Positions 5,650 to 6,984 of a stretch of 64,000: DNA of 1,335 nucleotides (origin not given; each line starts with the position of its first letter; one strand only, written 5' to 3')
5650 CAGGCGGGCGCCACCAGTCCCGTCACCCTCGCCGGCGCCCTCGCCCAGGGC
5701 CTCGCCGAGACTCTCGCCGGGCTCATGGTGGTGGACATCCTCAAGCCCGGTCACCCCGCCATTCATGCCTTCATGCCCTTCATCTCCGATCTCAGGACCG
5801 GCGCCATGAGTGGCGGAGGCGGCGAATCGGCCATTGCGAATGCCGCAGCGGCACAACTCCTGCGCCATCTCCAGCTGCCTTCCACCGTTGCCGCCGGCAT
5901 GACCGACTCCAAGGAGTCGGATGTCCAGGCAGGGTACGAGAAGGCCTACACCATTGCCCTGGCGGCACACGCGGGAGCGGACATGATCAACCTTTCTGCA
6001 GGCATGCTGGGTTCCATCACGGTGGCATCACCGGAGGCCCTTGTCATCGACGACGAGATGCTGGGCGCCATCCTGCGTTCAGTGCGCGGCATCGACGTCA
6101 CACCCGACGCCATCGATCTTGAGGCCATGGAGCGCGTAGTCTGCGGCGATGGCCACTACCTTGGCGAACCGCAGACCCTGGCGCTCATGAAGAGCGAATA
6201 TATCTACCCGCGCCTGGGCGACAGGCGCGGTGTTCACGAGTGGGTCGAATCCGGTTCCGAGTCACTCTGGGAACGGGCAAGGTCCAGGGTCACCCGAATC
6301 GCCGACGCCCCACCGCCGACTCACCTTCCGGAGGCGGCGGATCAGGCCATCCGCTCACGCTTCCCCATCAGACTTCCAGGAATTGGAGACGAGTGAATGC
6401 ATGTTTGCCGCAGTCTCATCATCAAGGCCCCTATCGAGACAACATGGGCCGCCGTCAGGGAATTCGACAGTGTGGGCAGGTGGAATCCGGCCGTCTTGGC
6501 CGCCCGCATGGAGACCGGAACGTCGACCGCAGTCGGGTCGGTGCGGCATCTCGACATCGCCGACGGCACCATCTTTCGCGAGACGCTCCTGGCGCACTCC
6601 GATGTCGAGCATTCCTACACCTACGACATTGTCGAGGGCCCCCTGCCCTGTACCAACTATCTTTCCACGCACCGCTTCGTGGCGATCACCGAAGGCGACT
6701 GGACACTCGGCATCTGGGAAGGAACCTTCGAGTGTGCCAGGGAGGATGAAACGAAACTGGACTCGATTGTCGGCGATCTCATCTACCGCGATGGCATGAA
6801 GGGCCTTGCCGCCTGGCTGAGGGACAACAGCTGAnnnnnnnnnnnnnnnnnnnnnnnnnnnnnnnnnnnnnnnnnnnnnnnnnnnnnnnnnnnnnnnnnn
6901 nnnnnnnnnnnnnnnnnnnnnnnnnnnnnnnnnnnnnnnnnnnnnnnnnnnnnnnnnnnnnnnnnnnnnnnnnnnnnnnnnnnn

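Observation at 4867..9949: Tightly packed MttB-family / SRPBCC / racemase-family / DMGDH-GcvT operon: candidate aerobic quaternary-amine demethylation route without a corrinoid partner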

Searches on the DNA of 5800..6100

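Call 82: search_rna_families(source=window, start=5800, end=6100, threshold=gathering, show_alignments=1)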
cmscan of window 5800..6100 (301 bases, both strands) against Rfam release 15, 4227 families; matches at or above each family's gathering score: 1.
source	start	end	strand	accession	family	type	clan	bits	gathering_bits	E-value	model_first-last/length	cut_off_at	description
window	5899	5998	+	RF02510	PYLIS_3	Cis-reg;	-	52.2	38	3.8e-10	1-100/100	no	Pyrrolysine insertion sequence mttB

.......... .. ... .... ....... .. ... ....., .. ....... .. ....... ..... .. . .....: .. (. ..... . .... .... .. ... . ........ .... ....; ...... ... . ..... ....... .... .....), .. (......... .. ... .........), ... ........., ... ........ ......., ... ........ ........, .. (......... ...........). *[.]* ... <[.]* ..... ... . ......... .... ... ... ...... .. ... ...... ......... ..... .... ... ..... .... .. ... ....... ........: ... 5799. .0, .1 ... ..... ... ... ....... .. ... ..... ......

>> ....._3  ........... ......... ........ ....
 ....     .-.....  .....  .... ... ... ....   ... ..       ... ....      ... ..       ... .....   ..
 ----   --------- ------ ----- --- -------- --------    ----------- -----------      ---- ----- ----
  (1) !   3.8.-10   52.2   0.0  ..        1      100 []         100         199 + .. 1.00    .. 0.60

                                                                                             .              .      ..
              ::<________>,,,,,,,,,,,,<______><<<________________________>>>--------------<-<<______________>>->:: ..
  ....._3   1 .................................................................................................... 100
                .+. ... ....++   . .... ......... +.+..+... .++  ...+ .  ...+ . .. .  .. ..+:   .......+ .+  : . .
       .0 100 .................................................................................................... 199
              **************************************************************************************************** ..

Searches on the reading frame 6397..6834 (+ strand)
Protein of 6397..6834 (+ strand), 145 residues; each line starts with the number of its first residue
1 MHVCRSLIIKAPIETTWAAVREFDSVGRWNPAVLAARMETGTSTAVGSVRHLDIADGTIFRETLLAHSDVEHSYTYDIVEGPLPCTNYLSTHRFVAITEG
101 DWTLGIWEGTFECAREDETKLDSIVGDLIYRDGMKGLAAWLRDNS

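Call 3: search_protein_families(library=pfam, proteins=[window:6397-6834:+])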
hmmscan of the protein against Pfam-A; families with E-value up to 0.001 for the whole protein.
window:6397-6834:+ (145 aa): 1 family
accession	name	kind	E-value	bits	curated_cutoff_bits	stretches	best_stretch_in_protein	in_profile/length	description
PF10604.15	Polyketide_cyc2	-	8e-20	72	27.4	1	5-139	6-139/142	Polyketide cyclase / dehydrase and lipid transport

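Call 4: search_protein_families(library=ncbifam, proteins=[window:6397-6834:+])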
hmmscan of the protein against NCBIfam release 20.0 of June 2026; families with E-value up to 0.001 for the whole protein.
window:6397-6834:+ (145 aa): 0 families

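Call 16: find_encoding_contigs(protein=window:6397-6834:+, flank=10000, max_places=6)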
Protein window:6397-6834:+ (145 aa): no gene with exactly this product is on record in the collection.

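Call 47: search_solved_structures(query=window:6397-6834:+, max_evalue=1, show_alignments=2)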
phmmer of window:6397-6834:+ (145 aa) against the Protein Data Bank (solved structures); distinct sequences matched with E-value up to 1: 55.
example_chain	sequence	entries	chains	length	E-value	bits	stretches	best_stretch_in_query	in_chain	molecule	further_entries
3f08_A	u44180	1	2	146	7.2e-17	65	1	2-138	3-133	uncharacterized protein Q6HG14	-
3cnw_A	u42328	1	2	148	4.9e-16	62.3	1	2-138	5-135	Protein XoxI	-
2le1_A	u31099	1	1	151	5e-12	49.3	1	4-138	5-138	Uncharacterized protein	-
3p51_A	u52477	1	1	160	4.6e-11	46.1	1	3-134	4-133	Uncharacterized protein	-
7tmu_A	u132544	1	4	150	1.3e-06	31.7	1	6-137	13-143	SRPBCC family protein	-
6nwc_A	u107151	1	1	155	3.3e-06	30.4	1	9-95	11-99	Abscisic acid receptor PYL10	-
6nwb_A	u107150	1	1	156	3.3e-06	30.4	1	9-95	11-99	Abscisic acid receptor PYL10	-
7mlc_A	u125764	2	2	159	3.5e-06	30.3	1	9-95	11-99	Abscisic acid receptor PYL10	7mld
3rt0_C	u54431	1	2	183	4.6e-06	29.9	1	9-95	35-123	Abscisic acid receptor PYL10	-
3rt2_A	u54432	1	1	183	4.9e-06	29.9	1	9-95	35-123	Abscisic acid receptor PYL10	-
3r6p_A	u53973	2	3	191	5.4e-06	29.7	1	9-94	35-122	Abscisic acid receptor PYL10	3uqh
9gnl_A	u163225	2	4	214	2.8e-05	27.4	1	9-91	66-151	Abscisic acid receptor PYR1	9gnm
5gwo_C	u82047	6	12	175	0.00017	24.8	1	3-90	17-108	ABA receptor RCAR3 | Abscisic acid receptor PYL3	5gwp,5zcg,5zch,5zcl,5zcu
4oic_A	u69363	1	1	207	0.00018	24.7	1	4-91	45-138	Bet v I allergen-like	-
3nmp_A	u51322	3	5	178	0.00067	22.9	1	4-91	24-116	Abscisic acid receptor PYL2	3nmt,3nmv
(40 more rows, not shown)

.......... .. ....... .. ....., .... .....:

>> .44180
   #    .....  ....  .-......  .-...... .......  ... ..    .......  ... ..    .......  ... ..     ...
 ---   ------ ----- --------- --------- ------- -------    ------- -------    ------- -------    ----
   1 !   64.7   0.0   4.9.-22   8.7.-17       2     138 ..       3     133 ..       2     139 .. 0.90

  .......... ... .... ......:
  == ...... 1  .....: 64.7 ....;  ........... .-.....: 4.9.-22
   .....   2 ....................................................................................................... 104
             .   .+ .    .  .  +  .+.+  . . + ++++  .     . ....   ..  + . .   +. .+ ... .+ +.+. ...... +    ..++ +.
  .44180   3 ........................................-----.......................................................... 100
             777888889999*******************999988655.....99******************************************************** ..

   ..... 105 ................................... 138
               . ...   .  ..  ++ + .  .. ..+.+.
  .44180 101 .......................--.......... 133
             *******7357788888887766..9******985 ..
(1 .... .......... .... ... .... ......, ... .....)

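Call 90: predict_structure(protein=window:6397-6834:+)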
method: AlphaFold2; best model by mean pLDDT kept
length: 145 residues; sequences in the alignment: 1
mean_pLDDT: 35.6   pTM: 0.29
mean pLDDT of the five models: 35.6, 35.5, 34.5, 33.3, 32.5
residues with pLDDT >= 90: 0; 70-90: 0; 50-70: 0; < 50: 145
segments of 3 or more residues with pLDDT < 50: 1-145
pLDDT, mean of each block of 10 residues (from residue 1): 39 39 36 36 32 28 28 31 41 41 41 43 34 32 28
secondary structure, 60 per line:
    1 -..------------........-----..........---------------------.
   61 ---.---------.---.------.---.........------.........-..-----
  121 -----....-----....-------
elements in order: E16-23 E29-38 E89-97 E104-112 E126-129 E135-138
